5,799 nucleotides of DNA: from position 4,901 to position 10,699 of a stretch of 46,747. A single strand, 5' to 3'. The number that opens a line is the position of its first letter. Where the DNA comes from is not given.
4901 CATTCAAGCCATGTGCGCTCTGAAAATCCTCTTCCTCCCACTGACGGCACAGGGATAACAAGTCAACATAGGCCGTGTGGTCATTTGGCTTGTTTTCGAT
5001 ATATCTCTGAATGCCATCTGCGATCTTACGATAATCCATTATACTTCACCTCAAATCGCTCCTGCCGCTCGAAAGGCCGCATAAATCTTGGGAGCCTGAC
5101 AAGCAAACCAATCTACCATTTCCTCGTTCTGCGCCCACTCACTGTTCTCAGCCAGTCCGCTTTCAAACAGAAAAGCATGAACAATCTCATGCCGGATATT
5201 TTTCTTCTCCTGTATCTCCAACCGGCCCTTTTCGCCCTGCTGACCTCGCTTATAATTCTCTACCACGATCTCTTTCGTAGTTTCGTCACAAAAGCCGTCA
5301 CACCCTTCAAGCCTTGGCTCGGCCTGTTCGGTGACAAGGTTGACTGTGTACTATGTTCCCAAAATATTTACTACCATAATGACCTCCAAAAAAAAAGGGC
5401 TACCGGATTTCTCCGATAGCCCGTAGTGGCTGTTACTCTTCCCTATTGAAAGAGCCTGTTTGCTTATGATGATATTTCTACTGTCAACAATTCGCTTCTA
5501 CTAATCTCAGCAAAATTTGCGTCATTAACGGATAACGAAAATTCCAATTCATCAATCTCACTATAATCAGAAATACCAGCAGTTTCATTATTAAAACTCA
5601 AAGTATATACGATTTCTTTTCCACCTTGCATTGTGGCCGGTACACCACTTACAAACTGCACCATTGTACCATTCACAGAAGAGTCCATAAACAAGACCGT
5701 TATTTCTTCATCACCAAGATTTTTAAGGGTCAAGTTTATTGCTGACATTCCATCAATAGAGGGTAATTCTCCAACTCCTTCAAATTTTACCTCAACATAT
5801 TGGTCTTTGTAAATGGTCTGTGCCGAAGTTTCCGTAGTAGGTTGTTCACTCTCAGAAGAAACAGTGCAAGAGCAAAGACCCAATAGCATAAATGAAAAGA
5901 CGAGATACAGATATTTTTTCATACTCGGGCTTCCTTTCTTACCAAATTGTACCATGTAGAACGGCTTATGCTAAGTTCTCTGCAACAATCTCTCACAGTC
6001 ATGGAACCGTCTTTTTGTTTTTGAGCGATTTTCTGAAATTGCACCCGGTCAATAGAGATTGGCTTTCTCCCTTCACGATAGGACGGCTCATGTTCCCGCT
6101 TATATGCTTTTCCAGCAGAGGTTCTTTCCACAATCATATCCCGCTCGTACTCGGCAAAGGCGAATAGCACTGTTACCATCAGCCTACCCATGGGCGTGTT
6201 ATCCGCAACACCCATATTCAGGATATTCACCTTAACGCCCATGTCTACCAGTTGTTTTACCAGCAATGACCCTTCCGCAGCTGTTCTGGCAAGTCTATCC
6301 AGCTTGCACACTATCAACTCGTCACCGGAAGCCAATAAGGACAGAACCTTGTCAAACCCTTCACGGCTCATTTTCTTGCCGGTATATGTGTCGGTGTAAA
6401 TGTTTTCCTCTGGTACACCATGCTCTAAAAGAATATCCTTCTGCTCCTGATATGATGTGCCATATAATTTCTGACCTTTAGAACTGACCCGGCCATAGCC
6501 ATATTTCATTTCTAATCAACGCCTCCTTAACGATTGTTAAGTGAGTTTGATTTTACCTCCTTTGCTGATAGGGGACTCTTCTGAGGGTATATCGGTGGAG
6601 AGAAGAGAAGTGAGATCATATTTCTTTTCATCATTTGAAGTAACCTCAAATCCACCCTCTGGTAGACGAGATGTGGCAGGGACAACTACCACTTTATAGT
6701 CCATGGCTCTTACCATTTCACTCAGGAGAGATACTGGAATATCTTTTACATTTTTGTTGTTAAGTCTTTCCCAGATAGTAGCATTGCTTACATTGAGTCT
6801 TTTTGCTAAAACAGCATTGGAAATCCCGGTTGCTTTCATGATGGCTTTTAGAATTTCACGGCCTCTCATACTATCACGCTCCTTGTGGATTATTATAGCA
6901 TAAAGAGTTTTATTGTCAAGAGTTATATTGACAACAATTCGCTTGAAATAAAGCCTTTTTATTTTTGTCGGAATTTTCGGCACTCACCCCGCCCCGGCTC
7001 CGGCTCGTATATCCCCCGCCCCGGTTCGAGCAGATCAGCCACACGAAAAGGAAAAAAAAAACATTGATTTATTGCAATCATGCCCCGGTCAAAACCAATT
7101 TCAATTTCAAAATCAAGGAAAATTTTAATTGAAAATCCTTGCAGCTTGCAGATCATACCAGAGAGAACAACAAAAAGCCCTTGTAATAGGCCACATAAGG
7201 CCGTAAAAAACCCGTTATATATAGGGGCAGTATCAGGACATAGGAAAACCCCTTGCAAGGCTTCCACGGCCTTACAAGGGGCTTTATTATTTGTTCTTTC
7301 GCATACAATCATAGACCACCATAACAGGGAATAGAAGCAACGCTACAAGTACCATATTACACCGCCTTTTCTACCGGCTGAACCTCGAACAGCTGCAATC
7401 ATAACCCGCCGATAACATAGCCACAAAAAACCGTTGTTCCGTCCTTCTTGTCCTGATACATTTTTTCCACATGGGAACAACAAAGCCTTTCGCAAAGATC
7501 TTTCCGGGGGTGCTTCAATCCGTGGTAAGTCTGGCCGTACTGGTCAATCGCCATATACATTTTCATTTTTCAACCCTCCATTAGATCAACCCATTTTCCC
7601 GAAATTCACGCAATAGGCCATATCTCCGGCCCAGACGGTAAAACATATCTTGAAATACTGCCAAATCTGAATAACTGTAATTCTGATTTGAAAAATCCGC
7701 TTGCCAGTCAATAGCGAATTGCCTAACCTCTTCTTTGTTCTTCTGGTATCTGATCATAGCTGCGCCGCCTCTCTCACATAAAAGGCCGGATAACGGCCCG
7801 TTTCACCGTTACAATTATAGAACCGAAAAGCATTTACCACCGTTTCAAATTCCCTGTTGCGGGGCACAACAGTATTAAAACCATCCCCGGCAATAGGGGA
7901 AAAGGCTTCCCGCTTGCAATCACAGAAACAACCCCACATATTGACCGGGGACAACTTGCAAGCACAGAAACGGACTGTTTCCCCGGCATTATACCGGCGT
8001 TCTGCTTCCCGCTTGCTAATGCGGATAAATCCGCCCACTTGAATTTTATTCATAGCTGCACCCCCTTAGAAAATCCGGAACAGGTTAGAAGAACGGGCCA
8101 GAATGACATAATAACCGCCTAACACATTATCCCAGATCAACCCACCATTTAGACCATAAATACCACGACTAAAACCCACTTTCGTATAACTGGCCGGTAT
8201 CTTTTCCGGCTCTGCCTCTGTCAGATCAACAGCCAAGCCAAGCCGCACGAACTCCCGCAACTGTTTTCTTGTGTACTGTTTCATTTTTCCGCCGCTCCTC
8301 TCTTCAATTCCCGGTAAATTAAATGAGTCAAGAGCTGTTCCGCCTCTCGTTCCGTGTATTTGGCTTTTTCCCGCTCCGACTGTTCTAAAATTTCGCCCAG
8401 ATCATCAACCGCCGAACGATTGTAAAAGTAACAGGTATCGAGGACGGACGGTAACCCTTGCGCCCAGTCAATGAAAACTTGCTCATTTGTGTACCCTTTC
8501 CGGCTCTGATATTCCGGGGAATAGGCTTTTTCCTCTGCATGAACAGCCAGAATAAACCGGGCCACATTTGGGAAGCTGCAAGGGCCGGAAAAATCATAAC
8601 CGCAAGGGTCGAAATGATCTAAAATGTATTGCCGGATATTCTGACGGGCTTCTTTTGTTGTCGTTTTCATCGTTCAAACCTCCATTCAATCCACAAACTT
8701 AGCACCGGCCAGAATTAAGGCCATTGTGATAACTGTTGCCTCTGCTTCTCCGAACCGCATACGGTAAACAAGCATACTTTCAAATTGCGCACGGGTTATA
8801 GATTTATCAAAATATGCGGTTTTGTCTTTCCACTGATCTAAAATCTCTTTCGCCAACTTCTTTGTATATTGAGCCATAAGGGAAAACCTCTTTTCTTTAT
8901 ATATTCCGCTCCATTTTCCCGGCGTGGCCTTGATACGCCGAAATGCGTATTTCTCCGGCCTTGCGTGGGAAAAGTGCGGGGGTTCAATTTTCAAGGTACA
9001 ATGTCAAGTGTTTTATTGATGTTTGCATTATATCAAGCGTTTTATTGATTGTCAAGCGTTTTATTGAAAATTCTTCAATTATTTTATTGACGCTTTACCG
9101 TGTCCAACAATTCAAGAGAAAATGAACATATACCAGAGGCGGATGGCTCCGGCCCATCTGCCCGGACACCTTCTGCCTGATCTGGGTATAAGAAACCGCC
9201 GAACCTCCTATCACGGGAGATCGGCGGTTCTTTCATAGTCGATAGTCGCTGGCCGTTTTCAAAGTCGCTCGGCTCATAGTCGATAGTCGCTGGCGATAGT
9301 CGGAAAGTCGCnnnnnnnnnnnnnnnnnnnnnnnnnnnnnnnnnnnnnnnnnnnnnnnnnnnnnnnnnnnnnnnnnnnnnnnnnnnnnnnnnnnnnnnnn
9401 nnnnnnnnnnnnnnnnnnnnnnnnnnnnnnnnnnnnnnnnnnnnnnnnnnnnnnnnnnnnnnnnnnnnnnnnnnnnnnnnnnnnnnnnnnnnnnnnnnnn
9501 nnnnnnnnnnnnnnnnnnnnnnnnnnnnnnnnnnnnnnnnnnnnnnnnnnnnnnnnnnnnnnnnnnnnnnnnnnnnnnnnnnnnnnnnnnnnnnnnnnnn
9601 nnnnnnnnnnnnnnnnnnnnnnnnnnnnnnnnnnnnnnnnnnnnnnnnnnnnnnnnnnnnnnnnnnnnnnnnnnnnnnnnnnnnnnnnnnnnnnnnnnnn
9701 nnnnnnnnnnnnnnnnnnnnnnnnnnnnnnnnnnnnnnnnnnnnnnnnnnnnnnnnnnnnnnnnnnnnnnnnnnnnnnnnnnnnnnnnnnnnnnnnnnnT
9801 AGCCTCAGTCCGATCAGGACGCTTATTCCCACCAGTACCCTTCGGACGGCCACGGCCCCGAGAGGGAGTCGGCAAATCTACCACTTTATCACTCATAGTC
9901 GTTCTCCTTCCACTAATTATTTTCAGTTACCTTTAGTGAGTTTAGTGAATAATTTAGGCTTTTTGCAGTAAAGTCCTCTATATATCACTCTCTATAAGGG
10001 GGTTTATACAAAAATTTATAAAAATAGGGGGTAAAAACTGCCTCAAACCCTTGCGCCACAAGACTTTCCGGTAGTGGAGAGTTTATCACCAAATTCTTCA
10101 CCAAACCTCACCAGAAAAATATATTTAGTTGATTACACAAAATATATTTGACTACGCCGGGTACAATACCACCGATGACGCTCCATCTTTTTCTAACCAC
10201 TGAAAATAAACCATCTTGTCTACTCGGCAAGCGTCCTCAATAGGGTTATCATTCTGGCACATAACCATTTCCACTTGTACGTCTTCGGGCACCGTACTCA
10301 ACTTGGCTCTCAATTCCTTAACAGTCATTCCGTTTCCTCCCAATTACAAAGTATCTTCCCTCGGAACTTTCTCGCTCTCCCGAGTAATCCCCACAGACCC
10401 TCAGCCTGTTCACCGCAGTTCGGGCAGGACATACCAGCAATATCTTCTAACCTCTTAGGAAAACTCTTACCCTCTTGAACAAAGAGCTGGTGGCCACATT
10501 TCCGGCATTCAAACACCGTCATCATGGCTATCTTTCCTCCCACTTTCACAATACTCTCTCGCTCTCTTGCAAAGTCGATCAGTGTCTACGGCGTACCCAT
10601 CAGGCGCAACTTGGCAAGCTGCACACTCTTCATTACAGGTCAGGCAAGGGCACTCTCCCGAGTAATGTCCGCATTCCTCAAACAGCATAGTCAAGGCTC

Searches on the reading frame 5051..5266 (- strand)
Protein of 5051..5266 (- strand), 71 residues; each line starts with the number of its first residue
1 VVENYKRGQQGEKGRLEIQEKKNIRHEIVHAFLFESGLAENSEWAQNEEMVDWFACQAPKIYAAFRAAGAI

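Call 48: search_protein_families(library=phrogs, proteins=[window:5051-5266:-], max_evalue=0.001)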
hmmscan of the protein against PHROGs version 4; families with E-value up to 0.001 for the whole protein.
window:5051-5266:- (71 aa): 1 family
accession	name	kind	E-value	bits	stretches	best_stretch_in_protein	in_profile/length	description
phrog_1233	-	unknown function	7.6e-13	49.3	1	16-65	57-104/306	-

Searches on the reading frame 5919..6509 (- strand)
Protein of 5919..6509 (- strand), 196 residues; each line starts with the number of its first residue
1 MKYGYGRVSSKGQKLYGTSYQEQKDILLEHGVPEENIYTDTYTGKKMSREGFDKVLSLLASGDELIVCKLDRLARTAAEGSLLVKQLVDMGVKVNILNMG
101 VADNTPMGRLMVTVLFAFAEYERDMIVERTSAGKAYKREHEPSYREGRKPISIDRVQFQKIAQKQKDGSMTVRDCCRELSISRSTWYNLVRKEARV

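Call 48: search_protein_families(library=phrogs, proteins=[window:5919-6509:-], max_evalue=0.001)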
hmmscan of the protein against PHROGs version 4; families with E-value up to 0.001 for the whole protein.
window:5919-6509:- (196 aa): 3 families
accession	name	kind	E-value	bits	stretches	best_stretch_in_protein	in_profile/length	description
phrog_125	-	DNA, RNA and nucleotide metabolism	1e-45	157.3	1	1-193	21-203/254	DNA invertase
phrog_95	-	integration and excision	8.8e-22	78.4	1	4-140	92-236/651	integrase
phrog_6620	-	integration and excision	1.3e-05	25.8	1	4-119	60-176/201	transposase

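Call 49: search_protein_families(library=pfam, proteins=[window:5919-6509:-], max_evalue=0.01)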
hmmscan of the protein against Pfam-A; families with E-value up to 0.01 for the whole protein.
window:5919-6509:- (196 aa): 3 families
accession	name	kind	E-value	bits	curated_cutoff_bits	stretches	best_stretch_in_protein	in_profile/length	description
PF00239.26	Resolvase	-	1.8e-32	112.8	23.3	1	3-139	2-141/145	Resolvase, N terminal domain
PF24174.1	MsddA-like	-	0.0025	18.5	27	1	22-69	53-94/137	Bacterial deaminase MsddA-like domain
PF02796.21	HTH_7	-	0.0092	16.5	23.8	0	166-187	19-39/45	Helix-turn-helix domain of resolvase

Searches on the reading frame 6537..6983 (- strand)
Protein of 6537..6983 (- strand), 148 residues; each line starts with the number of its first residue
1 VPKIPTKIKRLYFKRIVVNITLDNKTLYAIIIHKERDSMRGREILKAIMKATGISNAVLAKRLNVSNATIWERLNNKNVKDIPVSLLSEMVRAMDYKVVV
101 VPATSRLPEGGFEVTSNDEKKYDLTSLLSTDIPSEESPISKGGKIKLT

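Call 48: search_protein_families(library=phrogs, proteins=[window:6537-6983:-], max_evalue=0.001)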
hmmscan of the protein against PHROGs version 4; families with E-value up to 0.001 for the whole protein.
window:6537-6983:- (148 aa): 4 families
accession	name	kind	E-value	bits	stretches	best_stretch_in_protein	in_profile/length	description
phrog_1373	-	transcription regulation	0.00027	22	1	34-101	57-122/166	transcriptional regulator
phrog_3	-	transcription regulation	0.00052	20.9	1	35-101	83-140/430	transcriptional repressor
phrog_4779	-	transcription regulation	0.00054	21.4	1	42-103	4-65/98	transcriptional regulator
phrog_4583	-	transcription regulation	0.00057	20.9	1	42-78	12-48/81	transcriptional repressor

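Call 49: search_protein_families(library=pfam, proteins=[window:6537-6983:-], max_evalue=0.01)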
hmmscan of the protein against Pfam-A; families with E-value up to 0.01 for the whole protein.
window:6537-6983:- (148 aa): 4 families
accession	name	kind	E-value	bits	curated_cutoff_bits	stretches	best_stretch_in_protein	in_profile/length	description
PF13412.12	HTH_24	-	1.1e-07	31.8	21.9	1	42-75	6-39/48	Winged helix-turn-helix DNA-binding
PF13404.12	HTH_AsnC-type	-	5.6e-05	23.3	27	1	42-75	6-39/42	AsnC-type helix-turn-helix domain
PF08279.18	HTH_11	-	9.2e-05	22.7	25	1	42-73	3-35/55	HTH domain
PF07022.19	Phage_CI_repr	-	0.009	16.8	22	0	44-71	2-30/65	Bacteriophage CI repressor helix-turn-helix domain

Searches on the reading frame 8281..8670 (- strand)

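Call 48: search_protein_families(library=phrogs, proteins=[window:8281-8670:-], max_evalue=0.001)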
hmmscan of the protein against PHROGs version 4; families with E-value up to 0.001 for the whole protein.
window:8281-8670:- (129 aa): 1 family
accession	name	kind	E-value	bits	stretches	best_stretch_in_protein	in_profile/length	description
phrog_11100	-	unknown function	0.00016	22.6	1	6-113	3-105/123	-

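Call 49: search_protein_families(library=pfam, proteins=[window:8281-8670:-], max_evalue=0.01)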
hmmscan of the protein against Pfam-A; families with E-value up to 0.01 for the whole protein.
window:8281-8670:- (129 aa): 0 families

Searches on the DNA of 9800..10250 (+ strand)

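Call 8: search_dna_similar(query=window:9880-10140:+, collection=phages, mode=distant, max_evalue=0.001)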
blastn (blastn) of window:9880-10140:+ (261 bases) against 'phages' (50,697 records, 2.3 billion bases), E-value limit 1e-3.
No match.

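Call 23: search_rna_families(source=window, start=9800, end=10250, threshold=evalue, max_evalue=10)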
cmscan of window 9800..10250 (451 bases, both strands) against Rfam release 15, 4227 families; matches with E-value up to 10: 0.
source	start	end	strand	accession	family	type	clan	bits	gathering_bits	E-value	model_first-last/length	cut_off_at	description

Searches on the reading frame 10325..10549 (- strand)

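Call 10: search_protein_families(library=phrogs, proteins=[window:10325-10549:-], max_evalue=0.01)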
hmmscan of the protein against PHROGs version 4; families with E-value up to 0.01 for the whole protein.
window:10325-10549:- (74 aa): 7 families
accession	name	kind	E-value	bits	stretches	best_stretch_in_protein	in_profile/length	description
phrog_30439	-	unknown function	3.7e-08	34.5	1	11-55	5-47/63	-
phrog_6422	-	moron, auxiliary metabolic gene and host takeover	6e-05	24.4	1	9-50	4-41/120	Lar-like restriction alleviation protein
phrog_17317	-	unknown function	0.0004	21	0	10-23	4-17/31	-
phrog_1257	-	moron, auxiliary metabolic gene and host takeover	0.0023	19.1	1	9-48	28-67/97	ribosome associated inhibitor A; zinc finger domain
phrog_10675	-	unknown function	0.0031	18.7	1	10-48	3-40/98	-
phrog_11273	-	unknown function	0.0045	17.9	1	3-48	9-54/73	-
phrog_2945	-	unknown function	0.0067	17.2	0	35-50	5-20/68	-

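Call 20: search_protein_families(library=pfam, proteins=[window:10325-10549:-], max_evalue=0.01)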
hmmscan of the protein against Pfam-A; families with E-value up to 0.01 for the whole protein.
window:10325-10549:- (74 aa): 6 families
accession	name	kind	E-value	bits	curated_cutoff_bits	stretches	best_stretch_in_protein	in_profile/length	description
PF07754.17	HVO_2753_ZBP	-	0.00062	20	33.2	0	40-48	17-25/46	Small zinc finger protein HVO_2753-like, Zn-binding pocket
PF23455.1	DUF7129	-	0.00086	19.4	30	0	11-22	10-21/45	Domain of unknown function (DUF7129)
PF12760.12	Zn_ribbon_IS1595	-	0.0012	19.2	25.4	0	11-21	36-46/46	Transposase zinc-ribbon domain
PF05129.18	Zn_ribbon_Elf1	-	0.0015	19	29.8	1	9-50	19-57/79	Transcription elongation factor Elf1 like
PF24458.1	DUF7573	-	0.0029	18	30.2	0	39-53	11-25/39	Domain of unknown function (DUF7573)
PF13248.11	Zn_ribbon_3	-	0.007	16.2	27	0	41-47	4-10/26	zinc-ribbon domain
